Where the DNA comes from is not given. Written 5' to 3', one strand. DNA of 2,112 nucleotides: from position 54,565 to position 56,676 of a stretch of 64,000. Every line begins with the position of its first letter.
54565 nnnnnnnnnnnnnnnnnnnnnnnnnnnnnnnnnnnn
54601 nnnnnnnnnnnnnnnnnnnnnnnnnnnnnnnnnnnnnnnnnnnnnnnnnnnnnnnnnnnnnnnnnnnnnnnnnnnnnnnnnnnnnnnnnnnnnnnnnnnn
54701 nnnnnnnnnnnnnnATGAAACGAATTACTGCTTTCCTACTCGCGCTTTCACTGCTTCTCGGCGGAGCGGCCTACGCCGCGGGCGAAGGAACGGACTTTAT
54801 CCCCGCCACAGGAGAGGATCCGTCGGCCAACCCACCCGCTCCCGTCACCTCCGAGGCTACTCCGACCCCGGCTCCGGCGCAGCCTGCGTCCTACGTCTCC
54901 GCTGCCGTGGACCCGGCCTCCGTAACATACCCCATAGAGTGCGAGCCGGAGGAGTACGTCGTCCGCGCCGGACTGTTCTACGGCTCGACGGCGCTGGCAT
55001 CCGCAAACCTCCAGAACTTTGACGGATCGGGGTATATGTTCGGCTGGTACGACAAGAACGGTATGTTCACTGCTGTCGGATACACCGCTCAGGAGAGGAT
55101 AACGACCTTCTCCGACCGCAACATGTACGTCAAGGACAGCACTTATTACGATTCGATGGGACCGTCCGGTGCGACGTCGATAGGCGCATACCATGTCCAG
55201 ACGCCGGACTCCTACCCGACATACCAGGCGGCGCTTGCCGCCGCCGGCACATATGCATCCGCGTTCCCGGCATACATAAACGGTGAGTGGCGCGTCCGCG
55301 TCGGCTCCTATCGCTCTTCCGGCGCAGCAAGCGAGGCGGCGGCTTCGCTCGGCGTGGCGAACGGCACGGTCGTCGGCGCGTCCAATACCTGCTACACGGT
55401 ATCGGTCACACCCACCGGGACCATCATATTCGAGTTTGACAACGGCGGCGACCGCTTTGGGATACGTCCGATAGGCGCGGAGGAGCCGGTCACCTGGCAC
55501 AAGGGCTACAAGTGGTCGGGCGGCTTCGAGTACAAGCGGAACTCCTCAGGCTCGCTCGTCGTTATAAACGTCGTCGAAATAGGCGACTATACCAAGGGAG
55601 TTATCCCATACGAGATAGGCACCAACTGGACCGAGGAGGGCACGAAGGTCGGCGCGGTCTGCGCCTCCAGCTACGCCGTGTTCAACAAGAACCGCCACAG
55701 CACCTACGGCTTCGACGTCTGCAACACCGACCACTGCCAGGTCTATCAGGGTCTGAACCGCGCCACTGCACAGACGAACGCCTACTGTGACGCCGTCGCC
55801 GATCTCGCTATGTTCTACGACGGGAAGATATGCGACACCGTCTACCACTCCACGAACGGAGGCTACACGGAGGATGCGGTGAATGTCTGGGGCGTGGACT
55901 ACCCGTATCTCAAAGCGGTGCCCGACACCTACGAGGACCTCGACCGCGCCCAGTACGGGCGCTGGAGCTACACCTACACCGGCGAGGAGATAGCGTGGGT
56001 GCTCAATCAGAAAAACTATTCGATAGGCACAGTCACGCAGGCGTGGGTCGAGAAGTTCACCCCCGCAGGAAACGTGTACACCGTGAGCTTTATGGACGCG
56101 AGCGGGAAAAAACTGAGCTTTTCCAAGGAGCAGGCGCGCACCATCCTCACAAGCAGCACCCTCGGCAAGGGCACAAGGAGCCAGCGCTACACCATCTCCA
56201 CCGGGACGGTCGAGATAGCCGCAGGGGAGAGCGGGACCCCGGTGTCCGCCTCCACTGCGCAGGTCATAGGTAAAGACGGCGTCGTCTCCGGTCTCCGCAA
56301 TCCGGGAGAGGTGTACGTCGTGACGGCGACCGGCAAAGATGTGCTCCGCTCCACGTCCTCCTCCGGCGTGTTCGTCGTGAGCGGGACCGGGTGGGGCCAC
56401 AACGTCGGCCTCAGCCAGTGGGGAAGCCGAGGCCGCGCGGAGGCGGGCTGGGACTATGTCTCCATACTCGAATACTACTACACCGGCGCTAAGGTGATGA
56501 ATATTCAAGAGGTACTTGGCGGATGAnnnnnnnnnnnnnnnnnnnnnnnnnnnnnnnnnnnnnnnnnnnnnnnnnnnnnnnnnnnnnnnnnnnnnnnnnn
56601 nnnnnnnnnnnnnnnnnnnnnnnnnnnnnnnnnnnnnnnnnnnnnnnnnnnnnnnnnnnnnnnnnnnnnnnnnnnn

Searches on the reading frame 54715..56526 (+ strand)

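Call 57: search_protein_families(library=pfam, proteins=[window:54715-56526:+], max_evalue=0.00001)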
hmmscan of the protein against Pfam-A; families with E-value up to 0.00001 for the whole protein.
window:54715-56526:+ (603 aa): 1 family
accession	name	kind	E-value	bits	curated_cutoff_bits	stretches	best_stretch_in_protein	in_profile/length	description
PF08486.15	SpoIID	-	6.5e-18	65.6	23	1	278-362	2-88/97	Stage II sporulation protein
